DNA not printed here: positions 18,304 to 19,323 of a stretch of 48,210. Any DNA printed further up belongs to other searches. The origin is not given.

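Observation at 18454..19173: G+C-rich GPPKAP-repeat protein with amphipathic .......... C-terminus, two genes upstream of an actin homologue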

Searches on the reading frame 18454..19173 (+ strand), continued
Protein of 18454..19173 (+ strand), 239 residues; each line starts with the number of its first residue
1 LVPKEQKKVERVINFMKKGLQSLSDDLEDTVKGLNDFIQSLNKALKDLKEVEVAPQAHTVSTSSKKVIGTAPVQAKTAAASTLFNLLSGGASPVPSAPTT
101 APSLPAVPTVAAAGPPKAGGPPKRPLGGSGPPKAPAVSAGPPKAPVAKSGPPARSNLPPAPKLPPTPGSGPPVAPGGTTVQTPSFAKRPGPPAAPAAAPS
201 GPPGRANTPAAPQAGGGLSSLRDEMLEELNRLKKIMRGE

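Call 44: find_encoding_contigs(protein=P0163, flank=8000, max_places=2)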
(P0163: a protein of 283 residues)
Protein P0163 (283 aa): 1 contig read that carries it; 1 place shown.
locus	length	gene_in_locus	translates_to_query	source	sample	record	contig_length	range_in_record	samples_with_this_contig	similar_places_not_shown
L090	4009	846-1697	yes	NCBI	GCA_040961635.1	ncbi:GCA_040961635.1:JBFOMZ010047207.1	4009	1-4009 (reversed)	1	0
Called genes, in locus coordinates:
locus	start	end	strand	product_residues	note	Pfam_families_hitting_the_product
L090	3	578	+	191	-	?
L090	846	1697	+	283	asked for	-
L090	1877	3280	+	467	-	PF04015:DUF362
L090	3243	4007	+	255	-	?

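Call 47: search_protein_families(library=ncbifam, proteins=[window:18454-19173:+], max_evalue=0.1)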
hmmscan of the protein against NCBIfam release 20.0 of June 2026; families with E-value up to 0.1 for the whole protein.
window:18454-19173:+ (239 aa): 3 families
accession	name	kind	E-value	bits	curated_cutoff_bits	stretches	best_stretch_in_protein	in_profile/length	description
NF033885.1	conj_TraP_IncI1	equivalog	0.041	13.6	135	0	8-79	79-152/217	conjugal transfer protein TraP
TIGR00996.1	Mtu_fam_mce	paralog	0.047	12.9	140.5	1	7-51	149-193/291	MCE family protein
NF051880.1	FlagAsmCDGMPTipF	equivalog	0.068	12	600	1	4-62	81-139/421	flagella assembly cyclic-di-GMP phosphodiesterase TipF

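Call 62: search_solved_structures(query=A2, max_evalue=10, show_alignments=3)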
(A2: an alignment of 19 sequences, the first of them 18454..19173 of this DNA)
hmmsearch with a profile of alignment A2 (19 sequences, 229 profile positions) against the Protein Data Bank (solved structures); distinct sequences matched with E-value up to 10: 61 (the best 60 are shown).
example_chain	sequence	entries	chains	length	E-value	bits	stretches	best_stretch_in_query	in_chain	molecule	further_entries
8qae_A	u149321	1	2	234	2.5e-08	37.1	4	18-57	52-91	sc-apCC-6-SLLA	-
8a3k_UNK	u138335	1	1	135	3.7e-05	26.7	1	22-56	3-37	sc-apCC-4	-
9r1n_A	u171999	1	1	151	0.0022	20.9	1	25-110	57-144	sc-apCC-4-DPH-2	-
8qaf_A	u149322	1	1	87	0.0075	19.2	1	15-45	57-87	sc-apCC-8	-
6mat_A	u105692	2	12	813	0.01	18.7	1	12-169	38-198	Rix7 mutant | Rix7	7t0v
7t3i_A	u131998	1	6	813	0.01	18.7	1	12-169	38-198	Rix7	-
5xg2_A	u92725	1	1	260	0.031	17.2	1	13-56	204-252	Chromosome partition protein Smc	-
9r1j_A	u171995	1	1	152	0.045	16.7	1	25-109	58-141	sc-apCC-4-NR-1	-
2wpq_A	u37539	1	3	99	0.049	16.5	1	12-45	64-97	TRIMERIC AUTOTRANSPORTER ADHESIN FRAGMENT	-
7uol_D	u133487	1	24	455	0.062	16.2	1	121-220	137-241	Dihydrolipoyllysine-residue succinyltransferase component of 2-oxoglutarate dehydrogenase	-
9r1k_A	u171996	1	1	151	0.071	16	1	25-108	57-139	sc-apCC-4-A7F-1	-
5zuv_A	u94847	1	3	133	0.075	15.9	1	14-67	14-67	Spike glycoprotein,Spike glycoprotein,inhibitor EK1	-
4zry_B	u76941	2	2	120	0.078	15.9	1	16-44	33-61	Keratin, type II cytoskeletal 1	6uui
6zpj_A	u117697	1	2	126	0.078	15.9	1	19-118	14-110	Leishmania mexicana KKT4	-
5app_A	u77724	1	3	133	0.089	15.7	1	19-77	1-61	General control protein GCN4,GENERAL CONTROL PROTEIN GCN4, OUTER MEMBRANE PROTEIN 100,Gene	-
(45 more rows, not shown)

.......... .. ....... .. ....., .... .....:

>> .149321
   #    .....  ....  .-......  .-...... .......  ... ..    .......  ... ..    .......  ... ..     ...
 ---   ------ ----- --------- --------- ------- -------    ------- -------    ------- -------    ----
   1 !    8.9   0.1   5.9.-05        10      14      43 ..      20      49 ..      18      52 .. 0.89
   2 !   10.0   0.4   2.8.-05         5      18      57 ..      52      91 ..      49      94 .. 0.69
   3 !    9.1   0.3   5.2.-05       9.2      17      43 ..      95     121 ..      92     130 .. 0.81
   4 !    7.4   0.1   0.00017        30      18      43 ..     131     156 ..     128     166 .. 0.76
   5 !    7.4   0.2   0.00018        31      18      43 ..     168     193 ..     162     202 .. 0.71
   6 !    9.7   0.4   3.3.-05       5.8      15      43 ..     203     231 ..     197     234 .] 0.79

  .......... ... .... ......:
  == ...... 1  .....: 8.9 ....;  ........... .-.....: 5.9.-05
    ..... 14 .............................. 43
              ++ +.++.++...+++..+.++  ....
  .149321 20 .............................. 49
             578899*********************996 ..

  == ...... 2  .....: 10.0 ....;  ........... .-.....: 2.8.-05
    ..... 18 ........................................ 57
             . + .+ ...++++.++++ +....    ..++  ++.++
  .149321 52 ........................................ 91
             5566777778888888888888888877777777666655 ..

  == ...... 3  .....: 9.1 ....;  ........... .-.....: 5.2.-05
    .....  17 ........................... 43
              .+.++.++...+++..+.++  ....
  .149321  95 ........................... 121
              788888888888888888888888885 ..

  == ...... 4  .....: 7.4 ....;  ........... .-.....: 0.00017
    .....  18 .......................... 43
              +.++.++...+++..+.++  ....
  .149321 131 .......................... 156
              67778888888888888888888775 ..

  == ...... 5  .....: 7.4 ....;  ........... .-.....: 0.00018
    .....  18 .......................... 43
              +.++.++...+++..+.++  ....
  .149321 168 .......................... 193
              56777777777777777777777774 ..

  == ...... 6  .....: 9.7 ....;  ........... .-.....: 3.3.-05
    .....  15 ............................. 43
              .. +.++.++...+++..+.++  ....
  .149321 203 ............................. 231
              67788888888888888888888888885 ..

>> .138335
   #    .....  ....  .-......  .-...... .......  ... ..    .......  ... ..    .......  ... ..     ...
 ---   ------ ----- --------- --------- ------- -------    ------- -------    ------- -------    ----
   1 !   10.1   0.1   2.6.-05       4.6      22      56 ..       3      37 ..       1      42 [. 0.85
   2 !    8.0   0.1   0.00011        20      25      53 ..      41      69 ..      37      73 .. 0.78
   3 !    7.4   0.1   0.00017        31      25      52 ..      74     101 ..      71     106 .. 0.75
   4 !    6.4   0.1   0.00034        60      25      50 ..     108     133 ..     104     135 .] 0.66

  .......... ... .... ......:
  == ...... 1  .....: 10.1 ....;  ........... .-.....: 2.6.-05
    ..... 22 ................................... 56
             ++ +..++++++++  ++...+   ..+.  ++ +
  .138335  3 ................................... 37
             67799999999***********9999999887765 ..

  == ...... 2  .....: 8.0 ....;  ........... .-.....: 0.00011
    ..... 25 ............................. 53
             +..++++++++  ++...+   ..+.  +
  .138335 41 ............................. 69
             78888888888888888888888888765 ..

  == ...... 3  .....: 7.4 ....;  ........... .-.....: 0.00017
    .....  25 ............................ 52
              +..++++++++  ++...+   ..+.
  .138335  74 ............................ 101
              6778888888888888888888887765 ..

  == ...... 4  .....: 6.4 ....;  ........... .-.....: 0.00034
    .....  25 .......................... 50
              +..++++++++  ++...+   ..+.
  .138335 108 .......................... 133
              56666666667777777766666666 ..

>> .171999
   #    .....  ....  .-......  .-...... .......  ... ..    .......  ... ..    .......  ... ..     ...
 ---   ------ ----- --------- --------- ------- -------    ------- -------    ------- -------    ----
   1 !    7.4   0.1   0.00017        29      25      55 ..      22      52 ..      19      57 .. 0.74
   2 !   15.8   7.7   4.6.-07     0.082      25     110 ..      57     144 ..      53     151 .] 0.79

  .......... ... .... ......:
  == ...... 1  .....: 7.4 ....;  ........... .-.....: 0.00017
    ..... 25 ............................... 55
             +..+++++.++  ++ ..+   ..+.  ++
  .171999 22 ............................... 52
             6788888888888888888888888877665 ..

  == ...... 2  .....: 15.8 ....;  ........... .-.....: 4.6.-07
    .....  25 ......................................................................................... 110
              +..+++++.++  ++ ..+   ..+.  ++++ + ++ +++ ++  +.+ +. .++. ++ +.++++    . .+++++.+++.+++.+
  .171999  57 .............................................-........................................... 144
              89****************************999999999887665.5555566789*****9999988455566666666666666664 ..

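Call 64: find_homologous_proteins(query=A3, max_evalue=0.001)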
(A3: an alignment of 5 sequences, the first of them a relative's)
Query A3 (5 sequences) (354 aa, profile of the alignment): 13 proteins with E <= 0.001 among 8000 candidates.
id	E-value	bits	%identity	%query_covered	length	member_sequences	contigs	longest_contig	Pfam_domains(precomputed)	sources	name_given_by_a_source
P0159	7.1e-173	593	100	100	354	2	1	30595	-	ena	-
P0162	1.8e-170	585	33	90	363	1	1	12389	-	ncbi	ncbi:MAG: hypothetical protein ACFFCS_18780 [Candidatus Hodarchaeota archaeon]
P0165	4.7e-157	541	41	92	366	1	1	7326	-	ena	-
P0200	4.2e-130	452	41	98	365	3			-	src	-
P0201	9.0e-120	418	44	86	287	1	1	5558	-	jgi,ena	-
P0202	2.2e-111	391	47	91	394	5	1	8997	-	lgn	-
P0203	5.6e-65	238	49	53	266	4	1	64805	-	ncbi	ncbi:MAG: hypothetical protein Q6365_010885 [Candidatus Sigynarchaeota archaeon]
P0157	7.2e-59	218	34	37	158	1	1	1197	-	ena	-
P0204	1.8e-15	75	41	31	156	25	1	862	-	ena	-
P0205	3.3e-15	74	41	31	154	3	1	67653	-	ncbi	ncbi:MAG: hypothetical protein ACP6IY_05730 [Promethearchaeia archaeon]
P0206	1.3e-14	72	40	31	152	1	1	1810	-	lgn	-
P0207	1.4e-14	72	41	31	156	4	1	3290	-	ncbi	-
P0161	7.5e-5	40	43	12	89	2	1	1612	-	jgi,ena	-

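Call 78: predict_structure(alignment_id=A5)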
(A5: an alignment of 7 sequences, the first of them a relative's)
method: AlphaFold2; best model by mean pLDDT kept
length: 354 residues; sequences in the alignment: 7
mean_pLDDT: 63.9   pTM: 0.43
mean pLDDT of the five models: 63.9, 62.4, 58.1, 54.0, 50.2
residues with pLDDT >= 90: 12; 70-90: 144; 50-70: 109; < 50: 89
segments of 3 or more residues with pLDDT < 50: 1-6, 13-15, 24-42, 61-87, 90-103, 122-126, 197-200
pLDDT, mean of each block of 10 residues (from residue 1): 47 49 45 39 55 59 37 31 38 33 45 54 52 81 79 69 79 74 76 49 58 63 82 80 75 87 70 85 87 82 84 87 65 63 79 64
secondary structure, 60 per line:
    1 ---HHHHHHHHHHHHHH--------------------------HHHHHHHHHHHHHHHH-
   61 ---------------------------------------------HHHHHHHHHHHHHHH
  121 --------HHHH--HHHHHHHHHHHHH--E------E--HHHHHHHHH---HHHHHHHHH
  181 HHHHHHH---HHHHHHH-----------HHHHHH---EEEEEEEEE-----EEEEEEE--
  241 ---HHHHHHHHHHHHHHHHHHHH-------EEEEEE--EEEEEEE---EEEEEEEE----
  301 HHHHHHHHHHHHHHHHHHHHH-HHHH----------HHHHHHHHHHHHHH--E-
elements in order: H4-17 H44-59 H106-120 H129-132 H135-147 H160-168 H172-187 H191-197 H209-214 E218-226 E232-238 H244-263 E271-276 E279-285 E289-296 H301-321 H323-326 H337-350

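Call 80: fold_search(model_id=the predicted structure, library=pdb)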
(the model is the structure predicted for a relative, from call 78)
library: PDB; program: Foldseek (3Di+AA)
matches with E <= 10: 1369; with E <= 0.001: 10
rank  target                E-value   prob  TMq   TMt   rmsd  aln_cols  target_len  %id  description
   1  2vx8_A                1.1e-04  1.00  0.26  0.60   8.1       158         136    9  Vamp7 longin domain Hrb peptide complex (released 2008-09-16)
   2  4afi_B                2.8e-04  1.00  0.28  0.58  10.6       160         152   12  Complex between Vamp7 longin domain and fragment of delta-adaptin from AP3 (released 2012-05-30)
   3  3kyq                  3.0e-04  1.00  0.27  0.44   5.1       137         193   13  Lipid-induced Conformational Switch Controls Fusion Activity of Longin Domain SNARE Ykt6 (released 2010-03-02)
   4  4afi_A                3.8e-04  1.00  0.27  0.56   4.4       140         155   10  Complex between Vamp7 longin domain and fragment of delta-adaptin from AP3 (released 2012-05-30)
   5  2dmw_MODEL_1_A        4.5e-04  1.00  0.28  0.65   4.3       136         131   11  Solution structure of the LONGIN domain of Synaptobrevin-like protein 1 (released 2006-10-24)
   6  7t3b_D                4.5e-04  1.00  0.22  0.26  20.0       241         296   14  GATOR1-RAG-RAGULATOR - GAP Complex (released 2022-04-06)
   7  6j74_C                7.5e-04  1.00  0.26  0.44   5.2       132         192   12  Complex of GGTaseIII and full-length Ykt6 (released 2020-01-22)
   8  6ulg_F                8.0e-04  0.99  0.22  0.27  20.2       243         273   14  Cryo-EM structure of the FLCN-FNIP2-Rag-Ragulator complex (released 2019-11-20)
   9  3bw6                  8.5e-04  1.00  0.25  0.56   5.8       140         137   13  Crystal structure of the longin domain of yeast Ykt6 (released 2008-04-01)
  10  2vx8_B                9.0e-04  1.00  0.26  0.58   7.2       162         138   11  Vamp7 longin domain Hrb peptide complex (released 2008-09-16)
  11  1ifq_B                1.0e-03  1.00  0.29  0.69   4.3       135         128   12  Sec22b N-terminal domain (released 2001-05-02)
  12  6u62_B                1.0e-03  0.99  0.22  0.25  20.1       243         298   16  Raptor-Rag-Ragulator complex (released 2019-10-30)
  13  6j7f_C                1.2e-03  1.00  0.26  0.42   5.3       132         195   13  Complex of GGTaseIII, farnesyl-Ykt6 (C-terminal methylated), and GGPP (released 2020-01-22)
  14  6s6a_A                1.3e-03  0.99  0.21  0.25  20.2       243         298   15  Crystal structure of RagA-Q66L/RagC-T90N GTPase heterodimer complex (released 2019-10-16)
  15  6nzd_F                1.7e-03  0.96  0.18  0.26  19.5       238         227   16  Cryo-EM Structure of the Lysosomal Folliculin Complex (FLCN-FNIP2-RagA-RagC-Ragulator) (released 2019-11-06)
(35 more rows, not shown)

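Call 98: find_related_loci(query=A7, collection=metagenome_contigs, flank=6000)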
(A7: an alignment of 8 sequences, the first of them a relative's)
Query A7 (222 aa) in metagenome_contigs; peptide patterns used: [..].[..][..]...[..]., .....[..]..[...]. (x = any residue, [..] = any of these).
289 stretches matched a pattern; 145 encode a relative of the query (tblastn E <= 1e-3); the best 80 are kept; 80 distinct loci.
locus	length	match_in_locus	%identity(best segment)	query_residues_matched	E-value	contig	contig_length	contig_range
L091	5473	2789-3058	67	1-94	1e-35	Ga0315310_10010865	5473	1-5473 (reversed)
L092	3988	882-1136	65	1-89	8e-35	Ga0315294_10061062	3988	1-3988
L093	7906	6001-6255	65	1-89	1e-34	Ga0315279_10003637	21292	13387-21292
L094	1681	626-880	65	1-89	4e-35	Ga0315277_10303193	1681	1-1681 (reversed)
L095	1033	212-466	63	1-89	3e-32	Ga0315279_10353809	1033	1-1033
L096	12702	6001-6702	36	9-221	5e-26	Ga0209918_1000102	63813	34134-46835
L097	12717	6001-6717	36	9-221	2e-21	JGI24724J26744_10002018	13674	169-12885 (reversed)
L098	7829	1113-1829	36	9-221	2e-21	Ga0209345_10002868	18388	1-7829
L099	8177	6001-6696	34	5-221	3e-20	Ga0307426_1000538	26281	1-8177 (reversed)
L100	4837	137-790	36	9-221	6e-20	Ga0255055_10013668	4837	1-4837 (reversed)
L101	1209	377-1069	37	1-221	5e-20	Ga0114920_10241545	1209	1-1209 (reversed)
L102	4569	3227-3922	33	5-221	1e-19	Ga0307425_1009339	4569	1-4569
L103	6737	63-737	35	9-221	2e-19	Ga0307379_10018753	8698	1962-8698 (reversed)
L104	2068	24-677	35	9-221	2e-19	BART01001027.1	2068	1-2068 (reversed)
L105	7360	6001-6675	34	9-221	3e-19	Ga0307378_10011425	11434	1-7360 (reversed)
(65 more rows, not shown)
